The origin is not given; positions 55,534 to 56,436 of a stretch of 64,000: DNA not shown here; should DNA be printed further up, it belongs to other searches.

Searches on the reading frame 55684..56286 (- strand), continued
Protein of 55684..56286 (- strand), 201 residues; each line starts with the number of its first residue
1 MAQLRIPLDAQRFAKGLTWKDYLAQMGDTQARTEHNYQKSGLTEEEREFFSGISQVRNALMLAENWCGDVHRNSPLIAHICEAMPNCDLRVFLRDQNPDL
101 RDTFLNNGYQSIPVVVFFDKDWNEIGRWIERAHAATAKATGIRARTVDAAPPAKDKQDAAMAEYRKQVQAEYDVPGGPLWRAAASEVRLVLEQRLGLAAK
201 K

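Call 31: find_related_loci(query=A2, collection=metagenome_contigs, flank=3500)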
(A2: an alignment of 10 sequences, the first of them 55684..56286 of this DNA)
Query A2 (201 aa) in metagenome_contigs; peptide patterns used: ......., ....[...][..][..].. (x = any residue, [..] = any of these).
600 stretches matched a pattern (row limit reached: there are more); 547 encode a relative of the query (tblastn E <= 1e-3); the best 80 are kept; 80 distinct loci.
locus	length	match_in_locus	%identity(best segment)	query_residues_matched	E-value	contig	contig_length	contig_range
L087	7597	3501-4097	88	1-201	4e-120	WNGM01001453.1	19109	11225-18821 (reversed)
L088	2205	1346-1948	87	1-201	3e-126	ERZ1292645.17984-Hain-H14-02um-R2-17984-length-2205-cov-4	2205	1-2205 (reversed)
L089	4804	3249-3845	87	1-201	3e-120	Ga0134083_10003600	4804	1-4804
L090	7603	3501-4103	86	1-201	2e-119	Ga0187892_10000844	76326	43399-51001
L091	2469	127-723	88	1-201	1e-124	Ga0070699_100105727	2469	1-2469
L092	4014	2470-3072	86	1-201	6e-119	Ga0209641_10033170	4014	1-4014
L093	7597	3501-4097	85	1-201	3e-117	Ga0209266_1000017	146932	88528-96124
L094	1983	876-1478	84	1-201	6e-124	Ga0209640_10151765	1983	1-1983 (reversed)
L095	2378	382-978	86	1-201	1e-121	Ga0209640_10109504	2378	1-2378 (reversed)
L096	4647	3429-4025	83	1-201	9e-115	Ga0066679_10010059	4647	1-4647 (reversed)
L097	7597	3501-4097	83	1-201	3e-114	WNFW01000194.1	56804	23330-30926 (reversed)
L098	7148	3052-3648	85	1-201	5e-114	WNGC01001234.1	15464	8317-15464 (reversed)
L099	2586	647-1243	84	1-201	5e-118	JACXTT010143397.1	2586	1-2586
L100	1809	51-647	83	1-201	2e-120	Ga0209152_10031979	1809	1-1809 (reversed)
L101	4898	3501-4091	83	1-197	5e-113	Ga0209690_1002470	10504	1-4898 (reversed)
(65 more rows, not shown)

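Call 34: find_encoding_contigs(protein=P0154, flank=4000, max_places=5)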
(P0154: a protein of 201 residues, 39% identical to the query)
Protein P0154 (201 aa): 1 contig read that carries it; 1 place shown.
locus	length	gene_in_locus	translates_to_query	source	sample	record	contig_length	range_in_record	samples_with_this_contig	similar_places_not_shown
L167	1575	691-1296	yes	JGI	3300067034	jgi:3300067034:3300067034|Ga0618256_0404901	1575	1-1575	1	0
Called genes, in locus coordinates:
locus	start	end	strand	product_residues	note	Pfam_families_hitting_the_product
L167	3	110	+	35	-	?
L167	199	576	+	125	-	PF02537:CRCB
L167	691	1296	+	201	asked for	PF14595:Thioredoxin_9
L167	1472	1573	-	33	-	?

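Call 35: find_encoding_contigs(protein=P0158, flank=4000, max_places=5)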
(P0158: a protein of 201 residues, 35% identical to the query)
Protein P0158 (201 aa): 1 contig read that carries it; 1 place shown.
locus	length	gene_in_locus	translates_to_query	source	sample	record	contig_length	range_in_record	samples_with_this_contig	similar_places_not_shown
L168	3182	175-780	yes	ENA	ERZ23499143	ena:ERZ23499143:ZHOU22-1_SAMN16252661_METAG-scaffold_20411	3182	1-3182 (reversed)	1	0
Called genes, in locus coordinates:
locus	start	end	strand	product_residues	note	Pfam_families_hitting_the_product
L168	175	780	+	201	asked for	PF14595:Thioredoxin_9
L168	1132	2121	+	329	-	PF13714:PEP_mutase, PF00463:ICL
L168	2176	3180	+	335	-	?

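Call 36: find_encoding_contigs(protein=P0168, flank=4000, max_places=5)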
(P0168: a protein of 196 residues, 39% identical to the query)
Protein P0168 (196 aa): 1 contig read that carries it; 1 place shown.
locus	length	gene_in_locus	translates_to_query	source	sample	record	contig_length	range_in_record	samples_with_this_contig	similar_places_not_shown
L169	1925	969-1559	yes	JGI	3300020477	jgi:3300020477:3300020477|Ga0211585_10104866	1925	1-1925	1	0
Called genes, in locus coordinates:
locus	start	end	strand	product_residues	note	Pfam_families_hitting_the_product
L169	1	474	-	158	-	?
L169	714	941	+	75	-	PF00462:Glutaredoxin (weak)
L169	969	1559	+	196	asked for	PF14595:Thioredoxin_9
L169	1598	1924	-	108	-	?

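Call 38: find_homologous_proteins(query=A1, max_evalue=1e-10)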
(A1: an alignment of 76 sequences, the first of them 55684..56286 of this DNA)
Query A1 (76 sequences) (201 aa, profile of the alignment): 3285 proteins with E <= 1e-10 among 6039 candidates; the best 120 are listed.
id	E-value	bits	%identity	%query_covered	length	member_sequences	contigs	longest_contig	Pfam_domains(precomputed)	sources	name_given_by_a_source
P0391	2.3e-71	258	39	70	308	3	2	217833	PF10262.16,PF14595.13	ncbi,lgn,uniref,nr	ncbi:SelT/SelW/SelH family protein [Litorilinea aerophila]|uniref:SelT/SelW/SelH family protein n=1 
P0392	4.2e-71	257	52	64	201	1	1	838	PF14595.13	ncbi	-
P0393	5.0e-71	256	42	71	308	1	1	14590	PF10262.16,PF14595.13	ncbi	-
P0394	7.2e-71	256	44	63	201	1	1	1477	PF14595.13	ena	-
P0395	4.7e-70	253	45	67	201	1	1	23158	PF14595.13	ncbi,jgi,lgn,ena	-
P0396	6.2e-70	253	41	78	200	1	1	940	PF14595.13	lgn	-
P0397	7.1e-70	253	45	67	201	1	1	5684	PF14595.13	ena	-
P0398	1.0e-69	252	44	67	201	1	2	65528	PF14595.13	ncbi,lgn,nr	ncbi:MAG: thioredoxin family protein [Chloroflexi bacterium]|nr:thioredoxin family protein [Chlorofl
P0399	1.1e-69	252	43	65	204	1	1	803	PF14595.13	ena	-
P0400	1.4e-69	252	45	67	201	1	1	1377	PF14595.13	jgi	jgi:hypothetical protein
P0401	1.7e-69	251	45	65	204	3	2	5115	PF14595.13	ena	-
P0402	2.3e-69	251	40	81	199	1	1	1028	PF14595.13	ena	-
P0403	2.7e-69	251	39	83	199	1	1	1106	PF14595.13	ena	-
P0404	3.7e-69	250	38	96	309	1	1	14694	PF10262.16,PF14595.13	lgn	-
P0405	6.3e-69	250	43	64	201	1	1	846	PF14595.13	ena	-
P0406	6.9e-69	249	46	63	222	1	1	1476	PF14595.13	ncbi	-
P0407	7.4e-69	249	42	82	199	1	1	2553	PF14595.13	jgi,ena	-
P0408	7.6e-69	249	42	82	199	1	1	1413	PF14595.13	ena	-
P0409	7.6e-69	249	43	64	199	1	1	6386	PF14595.13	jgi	jgi:hypothetical protein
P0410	7.8e-69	249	48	60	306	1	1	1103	PF10262.16,PF14595.13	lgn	-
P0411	8.0e-69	249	42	82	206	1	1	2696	PF14595.13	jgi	jgi:hypothetical protein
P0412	9.8e-69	249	43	63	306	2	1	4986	PF10262.16,PF14595.13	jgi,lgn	jgi:selT/selW/selH-like putative selenoprotein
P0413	9.8e-69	249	47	60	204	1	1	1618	PF14595.13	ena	-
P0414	1.0e-68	249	38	80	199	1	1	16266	PF14595.13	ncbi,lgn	-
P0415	1.3e-68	249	38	80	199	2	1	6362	PF14595.13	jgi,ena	-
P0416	1.5e-68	248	44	69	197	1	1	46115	PF14595.13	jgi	jgi:hypothetical protein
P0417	2.0e-68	248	44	66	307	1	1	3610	PF10262.16,PF14595.13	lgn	-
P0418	2.1e-68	248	40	80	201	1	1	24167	PF14595.13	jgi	jgi:hypothetical protein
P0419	2.1e-68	248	43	71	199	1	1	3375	PF14595.13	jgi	jgi:hypothetical protein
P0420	2.4e-68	248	47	65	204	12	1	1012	PF14595.13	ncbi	-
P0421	2.5e-68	248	42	82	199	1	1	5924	PF14595.13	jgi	-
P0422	2.5e-68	248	43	65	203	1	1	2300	PF14595.13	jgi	-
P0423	2.8e-68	247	44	71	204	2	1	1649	PF14595.13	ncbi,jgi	jgi:hypothetical protein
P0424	2.8e-68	247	41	83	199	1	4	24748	PF14595.13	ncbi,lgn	-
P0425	2.9e-68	247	41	63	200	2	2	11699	PF14595.13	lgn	-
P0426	3.1e-68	247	43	72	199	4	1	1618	PF14595.13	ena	-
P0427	3.1e-68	247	42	70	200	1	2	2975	PF14595.13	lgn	-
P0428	3.1e-68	247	43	71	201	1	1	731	PF14595.13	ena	-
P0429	3.2e-68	247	43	63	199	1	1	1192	PF14595.13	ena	-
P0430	3.5e-68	247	38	83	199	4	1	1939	PF14595.13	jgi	jgi:hypothetical protein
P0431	3.6e-68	247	35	80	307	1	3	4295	PF10262.16,PF14595.13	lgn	-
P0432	3.7e-68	247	44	63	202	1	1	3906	PF14595.13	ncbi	-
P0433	3.8e-68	247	44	74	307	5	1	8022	PF10262.16,PF14595.13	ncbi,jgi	ncbi:MAG TPA: SelT/SelW/SelH family protein [Roseiflexaceae bacterium]|jgi:selT/selW/selH-like putat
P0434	3.9e-68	247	45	60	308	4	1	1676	PF10262.16,PF14595.13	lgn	-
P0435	4.3e-68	247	48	65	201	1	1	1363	PF14595.13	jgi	jgi:Thioredoxin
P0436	4.3e-68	247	48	60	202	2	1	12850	PF14595.13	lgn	-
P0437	4.8e-68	247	46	63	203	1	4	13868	PF14595.13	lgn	-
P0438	5.0e-68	247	38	80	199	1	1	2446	PF14595.13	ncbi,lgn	-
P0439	5.2e-68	247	39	80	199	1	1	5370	PF14595.13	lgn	-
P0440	6.4e-68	246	37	82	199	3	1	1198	PF14595.13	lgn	-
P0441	6.7e-68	246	41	66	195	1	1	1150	PF14595.13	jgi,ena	-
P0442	7.7e-68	246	40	83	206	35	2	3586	PF14595.13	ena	-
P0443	7.7e-68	246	36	80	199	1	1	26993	PF14595.13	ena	-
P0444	7.8e-68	246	47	68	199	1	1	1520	PF14595.13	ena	-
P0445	7.9e-68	246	46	63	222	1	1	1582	PF14595.13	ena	-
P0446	9.4e-68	246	41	78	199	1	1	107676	PF14595.13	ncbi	-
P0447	9.6e-68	246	38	83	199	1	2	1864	PF14595.13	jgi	jgi:thioredoxin family protein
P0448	9.8e-68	246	39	80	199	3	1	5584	PF14595.13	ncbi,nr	ncbi:MAG TPA: thioredoxin family protein [Ktedonobacterales bacterium]|nr:thioredoxin family protein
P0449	1.0e-67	246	41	73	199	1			PF14595.13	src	-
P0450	1.1e-67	246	36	83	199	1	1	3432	PF14595.13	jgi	jgi:thiol-disulfide isomerase/thioredoxin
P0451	1.1e-67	245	38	83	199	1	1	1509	PF14595.13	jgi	jgi:hypothetical protein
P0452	1.1e-67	245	41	72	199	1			PF14595.13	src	-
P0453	1.3e-67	245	38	80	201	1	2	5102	PF14595.13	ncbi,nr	ncbi:MAG: thioredoxin family protein [Chloroflexota bacterium]|nr:thioredoxin family protein [Chloro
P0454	1.3e-67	245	48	60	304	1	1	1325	PF10262.16,PF14595.13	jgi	jgi:selT/selW/selH-like putative selenoprotein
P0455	1.3e-67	245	44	65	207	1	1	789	PF14595.13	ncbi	-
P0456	1.3e-67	245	39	82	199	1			PF14595.13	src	-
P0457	1.4e-67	245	37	83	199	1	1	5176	PF14595.13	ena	-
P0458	1.6e-67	245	42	72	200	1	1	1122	PF14595.13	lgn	-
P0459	1.6e-67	245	41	76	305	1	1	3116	PF10262.16,PF14595.13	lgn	-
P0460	1.6e-67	245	37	82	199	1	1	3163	PF14595.13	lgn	-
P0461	1.6e-67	245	43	63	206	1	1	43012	PF14595.13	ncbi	-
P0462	1.8e-67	245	48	60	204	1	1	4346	PF14595.13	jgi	jgi:hypothetical protein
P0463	2.0e-67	245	39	80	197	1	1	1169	PF14595.13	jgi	jgi:hypothetical protein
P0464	2.0e-67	245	40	80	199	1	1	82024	PF14595.13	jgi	jgi:hypothetical protein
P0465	2.1e-67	245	40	83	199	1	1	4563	PF14595.13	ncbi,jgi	jgi:hypothetical protein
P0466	2.1e-67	245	40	76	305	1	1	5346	PF10262.16,PF14595.13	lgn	-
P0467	2.1e-67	245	39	80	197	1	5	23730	PF14595.13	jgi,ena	jgi:hypothetical protein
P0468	2.2e-67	245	41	72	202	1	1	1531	PF14595.13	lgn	-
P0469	2.3e-67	245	37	73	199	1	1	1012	PF14595.13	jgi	jgi:hypothetical protein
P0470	2.3e-67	245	39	83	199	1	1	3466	PF14595.13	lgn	-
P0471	2.3e-67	244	40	83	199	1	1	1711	PF14595.13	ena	-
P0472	2.3e-67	244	40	83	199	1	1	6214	PF14595.13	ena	-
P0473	2.4e-67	244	46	63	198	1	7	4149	PF14595.13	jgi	jgi:hypothetical protein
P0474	2.4e-67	244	38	83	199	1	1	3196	PF14595.13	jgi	jgi:hypothetical protein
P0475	2.5e-67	244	43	70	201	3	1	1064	PF14595.13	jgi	-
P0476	2.5e-67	244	37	80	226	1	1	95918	PF14595.13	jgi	jgi:hypothetical protein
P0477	2.5e-67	244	40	70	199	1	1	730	PF14595.13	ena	-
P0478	2.5e-67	244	39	77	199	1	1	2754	PF14595.13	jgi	jgi:thioredoxin family protein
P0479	2.6e-67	244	42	63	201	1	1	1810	PF14595.13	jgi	-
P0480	2.6e-67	244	41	70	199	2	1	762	PF14595.13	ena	-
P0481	2.6e-67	244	39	78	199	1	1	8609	PF14595.13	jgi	jgi:thioredoxin family protein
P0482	2.7e-67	244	44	64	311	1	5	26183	PF10262.16,PF14595.13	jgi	jgi:selT/selW/selH-like putative selenoprotein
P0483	2.7e-67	244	43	64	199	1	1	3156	PF14595.13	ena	-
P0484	2.7e-67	244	37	83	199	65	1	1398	PF14595.13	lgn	-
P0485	2.7e-67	244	38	82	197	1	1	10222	PF14595.13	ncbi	ncbi:MAG: thioredoxin family protein [Ktedonobacterales bacterium]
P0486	2.9e-67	244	38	80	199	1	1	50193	PF14595.13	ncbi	-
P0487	2.9e-67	244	43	69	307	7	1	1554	PF10262.16,PF14595.13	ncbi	-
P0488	2.9e-67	244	44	60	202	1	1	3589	PF14595.13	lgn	-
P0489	3.0e-67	244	42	71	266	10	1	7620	PF14595.13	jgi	jgi:hypothetical protein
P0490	3.0e-67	244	39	82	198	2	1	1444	PF14595.13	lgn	-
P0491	3.0e-67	244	40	72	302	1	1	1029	PF10262.16,PF14595.13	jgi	jgi:selT/selW/selH-like putative selenoprotein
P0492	3.0e-67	244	45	63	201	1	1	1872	PF14595.13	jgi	jgi:thiol-disulfide isomerase/thioredoxin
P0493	3.0e-67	244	41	79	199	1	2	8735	PF14595.13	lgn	-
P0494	3.1e-67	244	42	64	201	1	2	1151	PF14595.13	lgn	-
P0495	3.1e-67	244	37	83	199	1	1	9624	PF14595.13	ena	-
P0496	3.2e-67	244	43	64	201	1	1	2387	PF14595.13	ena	-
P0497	3.2e-67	244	46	66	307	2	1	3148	PF10262.16,PF14595.13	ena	-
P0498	3.3e-67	244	43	80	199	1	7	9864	PF14595.13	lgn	-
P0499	3.3e-67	244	38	79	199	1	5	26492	PF14595.13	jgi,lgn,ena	-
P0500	3.4e-67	244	38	81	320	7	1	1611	PF10262.16,PF14595.13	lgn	-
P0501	3.4e-67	244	39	80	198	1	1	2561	PF14595.13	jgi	jgi:hypothetical protein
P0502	3.4e-67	244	43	70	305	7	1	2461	PF10262.16,PF14595.13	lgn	-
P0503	3.4e-67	244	40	70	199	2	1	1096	PF14595.13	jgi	jgi:Thioredoxin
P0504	3.9e-67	244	41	67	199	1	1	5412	PF14595.13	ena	-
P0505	4.0e-67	244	43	70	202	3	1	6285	PF14595.13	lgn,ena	-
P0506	4.2e-67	244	40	80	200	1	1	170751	PF14595.13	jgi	jgi:hypothetical protein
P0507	4.3e-67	244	37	83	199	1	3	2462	PF14595.13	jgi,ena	-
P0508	4.5e-67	244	40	80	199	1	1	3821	PF14595.13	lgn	-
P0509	4.6e-67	244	42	71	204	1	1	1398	PF14595.13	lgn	-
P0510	4.6e-67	243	48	60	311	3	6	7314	PF10262.16,PF14595.13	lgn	-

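Call 45: find_encoding_contigs(protein=P0446, flank=3500, max_places=2)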
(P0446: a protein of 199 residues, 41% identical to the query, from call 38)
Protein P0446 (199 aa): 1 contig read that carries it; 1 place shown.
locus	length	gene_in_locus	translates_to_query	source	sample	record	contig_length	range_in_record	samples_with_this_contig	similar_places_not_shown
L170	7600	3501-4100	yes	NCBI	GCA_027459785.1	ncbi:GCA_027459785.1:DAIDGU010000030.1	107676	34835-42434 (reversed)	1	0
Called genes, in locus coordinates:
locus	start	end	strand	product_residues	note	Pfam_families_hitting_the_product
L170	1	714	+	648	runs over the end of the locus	PF00662:Proton_antipo_N, PF00361:Proton_antipo_M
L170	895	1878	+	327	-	-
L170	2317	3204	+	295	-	-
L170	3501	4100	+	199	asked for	PF14595:Thioredoxin_9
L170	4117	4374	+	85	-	PF10262:Rdx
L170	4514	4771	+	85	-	PF17032:Zn_ribbon_15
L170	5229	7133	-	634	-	PF09286:Pro-kuma_activ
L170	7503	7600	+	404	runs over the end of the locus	PF02012:BNR (faint), PF15902:Sortilin-Vps10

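Call 46: find_encoding_contigs(protein=P0506, flank=3500, max_places=2)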
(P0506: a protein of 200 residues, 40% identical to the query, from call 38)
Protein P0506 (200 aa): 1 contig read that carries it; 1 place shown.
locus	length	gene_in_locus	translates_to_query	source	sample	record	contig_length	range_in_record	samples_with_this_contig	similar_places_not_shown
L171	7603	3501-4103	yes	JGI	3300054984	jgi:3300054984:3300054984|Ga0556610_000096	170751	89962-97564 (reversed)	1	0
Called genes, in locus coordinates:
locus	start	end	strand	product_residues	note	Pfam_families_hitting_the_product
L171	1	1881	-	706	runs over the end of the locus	-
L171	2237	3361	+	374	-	PF10509:GalKase_gal_bdg, PF00288:GHMP_kinases_N, PF08544:GHMP_kinases_C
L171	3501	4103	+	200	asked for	PF14595:Thioredoxin_9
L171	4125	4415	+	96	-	PF10262:Rdx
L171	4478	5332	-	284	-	PF01569:PAP2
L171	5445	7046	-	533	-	PF03023:MurJ, PF01554:MatE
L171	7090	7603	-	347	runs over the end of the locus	PF01522:Polysacc_deac_1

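Call 47: find_encoding_contigs(protein=P0464, flank=3500, max_places=2)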
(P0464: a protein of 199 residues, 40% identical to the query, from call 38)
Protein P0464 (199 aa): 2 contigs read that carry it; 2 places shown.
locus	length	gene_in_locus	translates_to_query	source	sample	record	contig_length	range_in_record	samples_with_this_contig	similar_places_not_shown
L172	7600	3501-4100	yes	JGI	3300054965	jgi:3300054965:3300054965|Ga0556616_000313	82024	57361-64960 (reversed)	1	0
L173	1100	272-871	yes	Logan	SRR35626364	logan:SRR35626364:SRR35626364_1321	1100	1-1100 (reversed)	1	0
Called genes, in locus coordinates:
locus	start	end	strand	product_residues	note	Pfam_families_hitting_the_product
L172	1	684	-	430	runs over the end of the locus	PF05977:MFS_3, PF07690:MFS_1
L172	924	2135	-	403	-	PF04455:Saccharop_dh_N, PF21571:ArgZ-like_C_1st, PF21570:ArgZ-like_C_2nd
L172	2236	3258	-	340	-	PF08984:DUF1858, PF10609:ParA, PF13614:AAA_31 (faint), PF01656:CbiA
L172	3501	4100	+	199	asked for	PF14595:Thioredoxin_9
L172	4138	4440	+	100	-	PF10262:Rdx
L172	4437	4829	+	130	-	PF01243:PNPOx_N, PF12900:Pyridox_ox_2 (weak)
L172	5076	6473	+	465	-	PF00512:HisKA, PF02518:HATPase_c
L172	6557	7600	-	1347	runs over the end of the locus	PF20254:DMFA2_C, PF22073:Cep192_D4, PF15780:ASH (weak), PF22073:Cep192_D4 (weak), PF22544:HYDIN_VesB_CFA65-like_Ig (weak), PF22073:Cep192_D4, PF22544:HYDIN_VesB_CFA65-like_Ig, PF22073:Cep192_D4 (weak), +5 more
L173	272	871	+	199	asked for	PF14595:Thioredoxin_9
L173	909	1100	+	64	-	?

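Call 49: predict_structure(alignment_id=A1)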
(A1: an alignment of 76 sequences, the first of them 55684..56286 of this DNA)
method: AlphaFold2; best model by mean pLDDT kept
length: 201 residues; sequences in the alignment: 76
mean_pLDDT: 96.3   pTM: 0.91
mean pLDDT of the five models: 96.3, 95.5, 95.4, 95.2, 95.2
residues with pLDDT >= 90: 189; 70-90: 8; 50-70: 4; < 50: 0
segments of 3 or more residues with pLDDT < 50: none
pLDDT, mean of each block of 10 residues (from residue 1): 83 98 97 97 98 98 98 98 98 98 92 98 97 98 98 98 97 96 98 92 68
secondary structure, 60 per line:
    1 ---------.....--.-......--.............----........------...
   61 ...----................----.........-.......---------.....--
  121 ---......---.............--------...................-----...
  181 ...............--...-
elements in order: H10-14 H19-24 H27-39 H44-51 E58-63 H68-83 E88-93 H98-104 E114-118 E124-129 H133-145 H154-172 H178-195
